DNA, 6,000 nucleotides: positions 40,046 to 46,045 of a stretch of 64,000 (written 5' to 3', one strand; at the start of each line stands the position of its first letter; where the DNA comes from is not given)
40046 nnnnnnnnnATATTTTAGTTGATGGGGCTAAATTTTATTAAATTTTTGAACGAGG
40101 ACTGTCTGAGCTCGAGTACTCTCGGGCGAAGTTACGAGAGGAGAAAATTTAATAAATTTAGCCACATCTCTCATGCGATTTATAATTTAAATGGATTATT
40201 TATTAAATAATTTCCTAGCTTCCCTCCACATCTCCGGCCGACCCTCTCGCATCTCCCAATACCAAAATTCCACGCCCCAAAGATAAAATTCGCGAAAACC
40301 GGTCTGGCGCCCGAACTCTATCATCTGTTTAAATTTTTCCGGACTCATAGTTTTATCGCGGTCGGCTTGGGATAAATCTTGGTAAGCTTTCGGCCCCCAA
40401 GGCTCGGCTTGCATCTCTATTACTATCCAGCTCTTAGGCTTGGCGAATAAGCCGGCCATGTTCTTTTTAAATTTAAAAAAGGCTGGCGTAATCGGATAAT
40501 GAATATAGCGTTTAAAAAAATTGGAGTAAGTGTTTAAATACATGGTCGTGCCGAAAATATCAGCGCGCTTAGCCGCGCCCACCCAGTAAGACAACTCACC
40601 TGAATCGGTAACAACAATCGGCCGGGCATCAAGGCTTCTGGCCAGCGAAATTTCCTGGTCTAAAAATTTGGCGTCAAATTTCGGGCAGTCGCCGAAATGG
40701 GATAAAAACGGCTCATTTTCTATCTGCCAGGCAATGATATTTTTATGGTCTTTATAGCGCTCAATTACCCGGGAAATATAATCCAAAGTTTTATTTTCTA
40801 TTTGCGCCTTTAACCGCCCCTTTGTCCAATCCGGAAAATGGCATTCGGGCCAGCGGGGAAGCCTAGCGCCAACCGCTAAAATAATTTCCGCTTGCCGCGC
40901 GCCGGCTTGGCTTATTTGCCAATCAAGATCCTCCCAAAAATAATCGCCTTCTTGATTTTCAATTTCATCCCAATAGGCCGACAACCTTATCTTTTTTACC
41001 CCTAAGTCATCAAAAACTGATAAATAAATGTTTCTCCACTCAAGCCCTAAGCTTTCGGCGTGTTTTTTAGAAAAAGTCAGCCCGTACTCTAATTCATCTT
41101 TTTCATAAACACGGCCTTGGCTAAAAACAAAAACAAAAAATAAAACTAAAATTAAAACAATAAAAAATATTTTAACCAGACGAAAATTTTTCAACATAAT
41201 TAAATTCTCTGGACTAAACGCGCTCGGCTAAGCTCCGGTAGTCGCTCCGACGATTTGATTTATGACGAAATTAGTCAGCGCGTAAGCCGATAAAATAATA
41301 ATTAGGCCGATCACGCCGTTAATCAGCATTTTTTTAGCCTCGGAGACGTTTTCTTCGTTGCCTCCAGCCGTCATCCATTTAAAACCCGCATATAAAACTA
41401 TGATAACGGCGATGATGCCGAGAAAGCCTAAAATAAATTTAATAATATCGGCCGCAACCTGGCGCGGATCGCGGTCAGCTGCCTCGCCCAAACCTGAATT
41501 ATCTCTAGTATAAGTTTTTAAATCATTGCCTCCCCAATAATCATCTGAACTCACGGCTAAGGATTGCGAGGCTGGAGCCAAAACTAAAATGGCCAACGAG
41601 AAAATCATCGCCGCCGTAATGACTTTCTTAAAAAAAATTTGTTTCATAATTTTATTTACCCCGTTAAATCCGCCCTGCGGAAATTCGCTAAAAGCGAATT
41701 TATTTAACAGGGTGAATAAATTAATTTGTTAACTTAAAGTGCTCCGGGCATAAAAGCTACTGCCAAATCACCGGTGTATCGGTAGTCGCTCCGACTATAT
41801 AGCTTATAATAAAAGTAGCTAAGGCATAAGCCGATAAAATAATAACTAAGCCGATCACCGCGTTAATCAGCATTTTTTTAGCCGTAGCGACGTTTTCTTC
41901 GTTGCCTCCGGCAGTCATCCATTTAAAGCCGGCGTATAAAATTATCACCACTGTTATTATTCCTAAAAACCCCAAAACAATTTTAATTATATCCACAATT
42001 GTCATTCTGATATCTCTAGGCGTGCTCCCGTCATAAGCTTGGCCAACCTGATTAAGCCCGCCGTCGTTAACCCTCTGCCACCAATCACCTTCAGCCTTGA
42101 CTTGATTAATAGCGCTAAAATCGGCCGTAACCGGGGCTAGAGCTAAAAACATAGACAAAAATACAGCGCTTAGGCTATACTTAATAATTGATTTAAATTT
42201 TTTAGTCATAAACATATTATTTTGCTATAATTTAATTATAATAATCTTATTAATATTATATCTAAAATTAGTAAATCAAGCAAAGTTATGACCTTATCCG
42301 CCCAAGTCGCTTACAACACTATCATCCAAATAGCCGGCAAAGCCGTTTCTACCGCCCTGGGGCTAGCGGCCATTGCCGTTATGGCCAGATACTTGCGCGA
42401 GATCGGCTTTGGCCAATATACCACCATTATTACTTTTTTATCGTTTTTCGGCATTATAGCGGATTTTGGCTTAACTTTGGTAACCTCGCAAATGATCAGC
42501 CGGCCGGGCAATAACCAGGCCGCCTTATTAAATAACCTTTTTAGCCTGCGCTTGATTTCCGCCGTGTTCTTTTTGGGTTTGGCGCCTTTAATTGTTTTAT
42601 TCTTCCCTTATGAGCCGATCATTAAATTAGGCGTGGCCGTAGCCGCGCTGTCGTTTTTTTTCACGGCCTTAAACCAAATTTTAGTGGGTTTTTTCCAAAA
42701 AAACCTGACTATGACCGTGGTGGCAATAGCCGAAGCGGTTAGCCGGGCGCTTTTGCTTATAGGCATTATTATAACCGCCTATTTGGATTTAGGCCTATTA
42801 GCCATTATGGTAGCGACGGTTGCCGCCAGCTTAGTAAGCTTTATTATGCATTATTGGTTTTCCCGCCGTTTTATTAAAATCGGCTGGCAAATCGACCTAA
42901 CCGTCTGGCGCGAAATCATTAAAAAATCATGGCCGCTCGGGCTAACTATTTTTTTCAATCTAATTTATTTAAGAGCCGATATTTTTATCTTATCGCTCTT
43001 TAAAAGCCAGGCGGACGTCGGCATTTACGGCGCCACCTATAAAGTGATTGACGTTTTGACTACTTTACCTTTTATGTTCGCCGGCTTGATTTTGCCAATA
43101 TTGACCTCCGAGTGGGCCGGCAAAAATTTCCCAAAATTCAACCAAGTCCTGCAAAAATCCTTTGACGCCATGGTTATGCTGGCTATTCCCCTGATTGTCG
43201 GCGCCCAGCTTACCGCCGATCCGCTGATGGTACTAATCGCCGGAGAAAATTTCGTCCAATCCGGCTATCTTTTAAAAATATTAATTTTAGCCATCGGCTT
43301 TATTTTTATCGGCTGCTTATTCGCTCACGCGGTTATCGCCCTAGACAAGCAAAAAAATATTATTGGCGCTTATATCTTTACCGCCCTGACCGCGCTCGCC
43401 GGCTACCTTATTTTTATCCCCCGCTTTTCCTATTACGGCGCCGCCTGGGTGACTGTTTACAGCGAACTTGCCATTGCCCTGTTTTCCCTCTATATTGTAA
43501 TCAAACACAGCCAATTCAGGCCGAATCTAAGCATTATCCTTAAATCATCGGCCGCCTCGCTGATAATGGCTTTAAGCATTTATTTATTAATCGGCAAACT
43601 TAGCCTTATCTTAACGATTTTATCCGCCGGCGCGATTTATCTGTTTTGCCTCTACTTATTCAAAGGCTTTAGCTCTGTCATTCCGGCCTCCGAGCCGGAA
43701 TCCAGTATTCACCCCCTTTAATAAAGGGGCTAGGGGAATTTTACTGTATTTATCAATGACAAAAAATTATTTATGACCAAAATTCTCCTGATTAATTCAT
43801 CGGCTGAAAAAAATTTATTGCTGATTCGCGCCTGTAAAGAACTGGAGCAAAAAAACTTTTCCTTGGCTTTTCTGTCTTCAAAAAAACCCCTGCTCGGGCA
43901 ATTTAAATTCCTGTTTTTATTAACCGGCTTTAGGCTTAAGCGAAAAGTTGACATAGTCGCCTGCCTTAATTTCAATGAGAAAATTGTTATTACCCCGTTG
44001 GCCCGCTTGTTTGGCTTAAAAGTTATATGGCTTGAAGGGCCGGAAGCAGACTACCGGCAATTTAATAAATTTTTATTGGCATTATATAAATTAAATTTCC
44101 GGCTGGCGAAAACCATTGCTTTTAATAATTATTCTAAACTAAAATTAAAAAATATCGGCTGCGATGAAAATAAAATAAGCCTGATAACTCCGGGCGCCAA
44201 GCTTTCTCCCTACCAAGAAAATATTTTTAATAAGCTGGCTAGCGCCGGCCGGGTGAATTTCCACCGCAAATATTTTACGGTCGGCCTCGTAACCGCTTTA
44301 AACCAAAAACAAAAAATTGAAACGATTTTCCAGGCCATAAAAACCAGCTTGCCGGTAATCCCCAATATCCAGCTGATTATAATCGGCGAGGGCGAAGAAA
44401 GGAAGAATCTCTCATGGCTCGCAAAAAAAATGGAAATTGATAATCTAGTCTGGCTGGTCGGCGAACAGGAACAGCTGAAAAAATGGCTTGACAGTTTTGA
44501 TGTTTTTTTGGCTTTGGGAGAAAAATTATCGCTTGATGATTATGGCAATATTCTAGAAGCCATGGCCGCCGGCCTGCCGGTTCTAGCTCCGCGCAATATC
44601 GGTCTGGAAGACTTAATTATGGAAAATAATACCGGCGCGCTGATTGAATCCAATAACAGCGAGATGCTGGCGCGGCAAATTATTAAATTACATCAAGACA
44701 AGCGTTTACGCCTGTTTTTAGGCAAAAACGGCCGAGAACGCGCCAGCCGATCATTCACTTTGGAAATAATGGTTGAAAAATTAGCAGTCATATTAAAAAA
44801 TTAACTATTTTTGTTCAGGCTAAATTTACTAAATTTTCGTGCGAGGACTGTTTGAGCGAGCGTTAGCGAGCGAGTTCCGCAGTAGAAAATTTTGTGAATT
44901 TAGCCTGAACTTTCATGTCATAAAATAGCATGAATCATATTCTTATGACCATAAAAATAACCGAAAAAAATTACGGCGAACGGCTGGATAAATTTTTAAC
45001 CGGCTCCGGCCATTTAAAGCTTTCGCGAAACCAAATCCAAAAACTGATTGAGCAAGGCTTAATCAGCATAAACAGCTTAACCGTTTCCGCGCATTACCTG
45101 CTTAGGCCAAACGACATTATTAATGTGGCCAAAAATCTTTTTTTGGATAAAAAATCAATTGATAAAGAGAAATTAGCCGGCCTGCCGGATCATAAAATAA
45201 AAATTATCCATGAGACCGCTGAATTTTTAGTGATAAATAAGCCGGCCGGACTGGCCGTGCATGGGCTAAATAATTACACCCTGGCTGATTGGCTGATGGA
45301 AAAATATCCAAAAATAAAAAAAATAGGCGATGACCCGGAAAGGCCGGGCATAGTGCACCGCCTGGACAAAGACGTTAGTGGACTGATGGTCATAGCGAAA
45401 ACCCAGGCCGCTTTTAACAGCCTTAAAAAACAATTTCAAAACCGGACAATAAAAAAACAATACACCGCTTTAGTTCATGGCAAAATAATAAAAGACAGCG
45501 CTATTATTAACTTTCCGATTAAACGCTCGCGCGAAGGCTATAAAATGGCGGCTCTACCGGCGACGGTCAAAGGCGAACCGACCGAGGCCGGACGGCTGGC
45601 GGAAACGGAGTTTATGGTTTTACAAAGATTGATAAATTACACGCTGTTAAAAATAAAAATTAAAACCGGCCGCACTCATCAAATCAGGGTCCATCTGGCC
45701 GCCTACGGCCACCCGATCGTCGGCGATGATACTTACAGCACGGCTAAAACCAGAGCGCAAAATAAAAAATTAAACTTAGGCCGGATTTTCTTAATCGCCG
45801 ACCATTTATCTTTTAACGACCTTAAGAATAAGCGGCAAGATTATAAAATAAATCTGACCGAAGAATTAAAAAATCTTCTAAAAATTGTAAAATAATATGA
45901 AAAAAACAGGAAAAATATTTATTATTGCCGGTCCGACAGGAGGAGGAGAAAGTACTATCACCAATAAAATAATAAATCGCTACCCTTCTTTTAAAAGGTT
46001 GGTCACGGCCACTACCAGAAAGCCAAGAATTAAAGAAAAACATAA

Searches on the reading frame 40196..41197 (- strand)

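Call 7: search_protein_families(library=pfam, proteins=[window:40196-41197:-], max_evalue=0.1)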
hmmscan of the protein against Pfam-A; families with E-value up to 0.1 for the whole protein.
window:40196-41197:- (333 aa): 3 families
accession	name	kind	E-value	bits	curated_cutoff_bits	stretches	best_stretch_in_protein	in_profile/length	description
PF02449.21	Glyco_hydro_42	-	8.1e-09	35.7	21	1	61-165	18-140/376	Beta-galactosidase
PF02836.23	Glyco_hydro_2_C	-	0.00024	20.8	21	1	131-225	104-182/302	Glycosyl hydrolases family 2, TIM barrel domain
PF00150.24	Cellulase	-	0.00076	19.5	23.5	1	60-165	28-132/272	Cellulase (glycosyl hydrolase family 5)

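Call 8: search_protein_families(library=ncbifam, proteins=[window:40196-41197:-], max_evalue=0.1)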
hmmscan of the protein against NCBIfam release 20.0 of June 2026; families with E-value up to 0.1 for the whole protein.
window:40196-41197:- (333 aa): 4 families
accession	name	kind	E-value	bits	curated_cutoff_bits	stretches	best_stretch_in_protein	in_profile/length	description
NF041462.1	GalA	equivalog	0.00077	17.7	900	1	134-238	376-475/763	beta-galactosidase GalA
NF051902.1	GH35_fam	subfamily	0.0011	17.8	500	1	61-108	43-90/510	GH35 family beta-galactosidase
NF007538.0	PRK10150.1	equivalog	0.011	14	544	1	123-195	381-449/607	beta-glucuronidase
NF009689.0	PRK13210.1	subfamily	0.034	13.3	200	0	59-109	101-152/286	L-ribulose-5-phosphate 3-epimerase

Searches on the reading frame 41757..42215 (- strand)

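Call 7: search_protein_families(library=pfam, proteins=[window:41757-42215:-], max_evalue=0.1)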
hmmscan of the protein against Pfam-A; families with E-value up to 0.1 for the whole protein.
window:41757-42215:- (152 aa): 6 families
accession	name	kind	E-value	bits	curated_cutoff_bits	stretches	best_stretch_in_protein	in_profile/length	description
PF18895.5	T4SS_pilin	-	1.3e-10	41.7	26.6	1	69-136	8-71/71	Type IV secretion system pilin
PF04956.18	TrbC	-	2.1e-05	25.1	27.9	1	67-136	35-98/98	TrbC/VIRB2 pilin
PF01554.23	MatE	-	0.0058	16.8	24.9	1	57-136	56-135/161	MatE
PF05987.18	DUF898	-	0.011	15.4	28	1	59-140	163-245/336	Bacterial protein of unknown function (DUF898)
PF14093.11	DUF4271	-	0.026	14.8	29.7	1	71-139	82-150/206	Domain of unknown function (DUF4271)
PF01616.22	Orbi_NS3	-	0.032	14.3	27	1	48-132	59-137/179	Orbivirus NS3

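Call 8: search_protein_families(library=ncbifam, proteins=[window:41757-42215:-], max_evalue=0.1)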
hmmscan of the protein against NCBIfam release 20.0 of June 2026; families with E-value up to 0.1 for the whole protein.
window:41757-42215:- (152 aa): 1 family
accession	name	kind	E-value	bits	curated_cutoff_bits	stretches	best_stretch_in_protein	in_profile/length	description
NF045849.1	ICE_MMCAP2_0565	equivalog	4e-11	42.4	40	1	73-140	13-80/80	Mbov_0395 family pilin-like conjugal transfer protein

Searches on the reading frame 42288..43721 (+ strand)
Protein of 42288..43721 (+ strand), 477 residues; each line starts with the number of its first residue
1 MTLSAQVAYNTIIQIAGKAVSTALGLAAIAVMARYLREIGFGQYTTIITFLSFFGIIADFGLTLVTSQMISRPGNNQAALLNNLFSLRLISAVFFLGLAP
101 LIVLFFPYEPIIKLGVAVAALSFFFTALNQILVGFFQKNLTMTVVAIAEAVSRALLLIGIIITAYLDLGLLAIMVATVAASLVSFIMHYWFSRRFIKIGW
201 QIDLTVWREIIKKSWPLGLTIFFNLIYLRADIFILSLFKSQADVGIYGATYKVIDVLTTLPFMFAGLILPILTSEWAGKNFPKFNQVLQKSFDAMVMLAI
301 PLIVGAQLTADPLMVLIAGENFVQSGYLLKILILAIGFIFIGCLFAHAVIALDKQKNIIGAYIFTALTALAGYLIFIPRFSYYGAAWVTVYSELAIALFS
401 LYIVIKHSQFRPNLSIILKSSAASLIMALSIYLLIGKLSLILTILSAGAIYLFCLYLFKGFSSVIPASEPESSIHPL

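Call 7: search_protein_families(library=pfam, proteins=[window:42288-43721:+], max_evalue=0.1)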
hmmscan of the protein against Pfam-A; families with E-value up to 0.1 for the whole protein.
window:42288-43721:+ (477 aa): 2 families
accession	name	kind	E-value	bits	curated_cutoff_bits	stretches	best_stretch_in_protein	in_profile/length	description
PF13440.11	Polysacc_synt_3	-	4.6e-25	88.9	23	1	31-324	1-290/293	Polysaccharide biosynthesis protein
PF01943.22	Polysacc_synt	-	8.3e-22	78.3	28.2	1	9-273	3-271/274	Polysaccharide biosynthesis protein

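Call 8: search_protein_families(library=ncbifam, proteins=[window:42288-43721:+], max_evalue=0.1)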
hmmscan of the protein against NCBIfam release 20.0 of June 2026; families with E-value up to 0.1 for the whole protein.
window:42288-43721:+ (477 aa): 6 families
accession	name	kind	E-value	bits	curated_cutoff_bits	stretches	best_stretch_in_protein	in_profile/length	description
NF041871.1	Wzx_EPS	equivalog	1.1e-15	57.3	800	1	14-389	8-384/492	exopolysaccharide biosynthesis flippase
NF050818.1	PolSacchBiosHfsF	equivalog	3.1e-14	52.9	700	1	21-438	16-439/468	polysaccharide biosynthesis protein HfsF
NF058658.1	Oglyco_Wzx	exception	3.3e-10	39.6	720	1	22-457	25-462/478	O-glycosylation flippase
NF041503.1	WZX_like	subfamily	9.4e-08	31.5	300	1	119-334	139-356/429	O-unit flippase-like protein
NF007773.0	PRK10459.1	equivalog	3.2e-07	29.7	273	1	19-439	19-440/492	MOP flippase family protein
NF047674.1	TeichurnBiosyTuaB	equivalog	3e-05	23.3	580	1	20-378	21-375/469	teichuronic acid biosynthesis protein TuaB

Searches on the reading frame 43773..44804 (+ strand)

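Call 7: search_protein_families(library=pfam, proteins=[window:43773-44804:+], max_evalue=0.1)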
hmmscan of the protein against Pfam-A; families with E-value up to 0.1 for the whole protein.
window:43773-44804:+ (343 aa): 5 families
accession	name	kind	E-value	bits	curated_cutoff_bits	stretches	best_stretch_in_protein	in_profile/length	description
PF00534.26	Glycos_transf_1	-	1.6e-23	83.5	26.4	1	165-323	13-172/172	Glycosyl transferases group 1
PF13692.12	Glyco_trans_1_4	-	1.1e-18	68.3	27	1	169-309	3-142/142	Glycosyl transferases group 1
PF13524.12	Glyco_trans_1_2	-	1.9e-06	28.3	25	1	192-335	12-140/144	Glycosyl transferase-like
PF24016.2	DUF7330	-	0.022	14.8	27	1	188-233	17-64/187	Domain of unknown function (DUF7330)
PF20706.3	GT4-conflict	-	0.063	12.7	26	1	261-291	299-329/385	Family 4 Glycosyltransferase in conflict systems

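Call 8: search_protein_families(library=ncbifam, proteins=[window:43773-44804:+], max_evalue=0.1)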
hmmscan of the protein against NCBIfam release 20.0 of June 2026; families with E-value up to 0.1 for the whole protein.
window:43773-44804:+ (343 aa): 33 families (the best 25 are shown)
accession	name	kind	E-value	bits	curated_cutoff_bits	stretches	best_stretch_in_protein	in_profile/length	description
TIGR03088.1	stp2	hypoth_equivalog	3.6e-29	102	409.05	1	126-340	153-369/374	TIGR03088 family PEP-CTERM/XrtA system glycosyltransferase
TIGR03999.1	thiol_BshA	equivalog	1.2e-20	73.8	273.7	1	180-337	215-366/375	N-acetyl-alpha-D-glucosaminyl L-malate synthase BshA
NF041876.1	EPS_EpsE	equivalog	1.5e-18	67.2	400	1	173-335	220-387/389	exopolysaccharide biosynthesis GT4 family glycosyltransferase EpsE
NF011726.0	PRK15179.1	equivalog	1.5e-12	46.6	733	1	128-337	477-687/694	Vi polysaccharide biosynthesis protein TviE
NF047880.1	glyco_SdgA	exception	1.9e-12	46.5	800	1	173-333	321-479/488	serine-aspartate repeat adhesin O-glycosyltransferase SdgA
TIGR04063.1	stp3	hypoth_equivalog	6.9e-12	44.9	442.05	1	128-322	175-373/397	TIGR04063 family PEP-CTERM/XrtA system glycosyltransferase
TIGR04157.1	glyco_rSAM_CFB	subfamily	2.3e-11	43.3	400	1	119-339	178-404/406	TIGR04157 family glycosyltransferase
NF046085.1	XrtY_assoc_Gly1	equivalog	1.6e-10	40.4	400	1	166-337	208-377/387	XrtY-associated glycosyltransferase XYAG1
TIGR02149.1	glgA_Coryne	subfamily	2.2e-10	40.2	302.4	1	130-337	166-383/391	glycogen synthase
TIGR03449.1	mycothiol_MshA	equivalog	2.8e-10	39.7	462.5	1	126-338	181-397/406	D-inositol-3-phosphate glycosyltransferase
NF053787.1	GlcN_PG_synth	equivalog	1.1e-09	37.6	480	1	231-338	251-353/361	N-acetylglucosaminyl phosphatidylglycerol synthase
NF007640.0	PRK10307.1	subfamily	1.2e-09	37.6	276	1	175-338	237-401/411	WcaI family glycosyltransferase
NF050063.1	ProtGlycPglJ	equivalog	2e-09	37.2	500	1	73-326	99-349/363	N-acetylgalactosamine-N,N'-diacetylbacillosaminyl-diphospho-undecaprenol 4-alpha-N-acetylgalactosaminyltransferase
TIGR04005.1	wcaL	equivalog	2.8e-09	36.3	537.6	1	123-342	187-404/406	colanic acid biosynthesis glycosyltransferase WcaL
TIGR02918.1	TIGR02918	equivalog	4.3e-09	35.6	574.6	1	164-327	316-477/500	accessory Sec system glycosyltransferase GtfA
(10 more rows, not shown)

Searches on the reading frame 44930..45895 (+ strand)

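Call 7: search_protein_families(library=pfam, proteins=[window:44930-45895:+], max_evalue=0.1)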
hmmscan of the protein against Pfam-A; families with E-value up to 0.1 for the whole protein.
window:44930-45895:+ (321 aa): 3 families
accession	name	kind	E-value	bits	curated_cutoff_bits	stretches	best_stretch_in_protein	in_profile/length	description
PF00849.27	PseudoU_synth_2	-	5.6e-36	124.5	26.8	1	99-258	2-152/152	RNA pseudouridylate synthase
PF01479.30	S4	-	5.8e-07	29.6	22.8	1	17-64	1-48/48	S4 domain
PF06353.17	DUF1062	-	0.1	13.8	23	0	15-49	101-133/135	Protein of unknown function (DUF1062)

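Call 8: search_protein_families(library=ncbifam, proteins=[window:44930-45895:+], max_evalue=0.1)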
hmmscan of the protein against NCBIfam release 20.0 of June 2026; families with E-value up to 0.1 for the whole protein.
window:44930-45895:+ (321 aa): 10 families
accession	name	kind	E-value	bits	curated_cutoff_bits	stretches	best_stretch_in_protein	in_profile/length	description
TIGR00005.1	rluA_subfam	subfamily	1e-67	228.5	192.7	1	13-319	2-296/298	RluA family pseudouridine synthase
NF008385.0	PRK11180.1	equivalog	3.5e-43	148.2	351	1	3-273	4-257/325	23S rRNA pseudouridine(1911/1915/1917) synthase RluD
NF008249.0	PRK11025.1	equivalog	1.6e-41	142.2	378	1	6-319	9-312/317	23S rRNA pseudouridine(955/2504/2580) synthase RluC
NF008321.0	PRK11112.1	equivalog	2.9e-27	95.6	328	1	90-301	2-214/257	tRNA pseudouridine(65) synthase TruC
NF007543.0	PRK10158.1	equivalog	4.3e-27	95.2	286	1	90-295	14-207/219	bifunctional tRNA pseudouridine(32) synthase/23S rRNA pseudouridine(746) synthase RluA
TIGR01621.1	RluA-like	hypoth_equivalog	1.1e-24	86.8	222.3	1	90-296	2-184/217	TIGR01621 family pseudouridine synthase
TIGR00093.1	TIGR00093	subfamily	1.4e-05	24.9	109.3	1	142-264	34-136/161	pseudouridine synthase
TIGR01969.1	minD_arch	subfamily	0.00065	18.9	201.75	1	76-180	89-192/251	cell division ATPase MinD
NF007976.1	PRK10700.1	equivalog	0.053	12.6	290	0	16-188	2-150/291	23S rRNA pseudouridine(2605) synthase RluB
NF008097.0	PRK10839.1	equivalog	0.074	12.7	275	0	234-264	168-198/232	16S rRNA pseudouridine(516) synthase RsuA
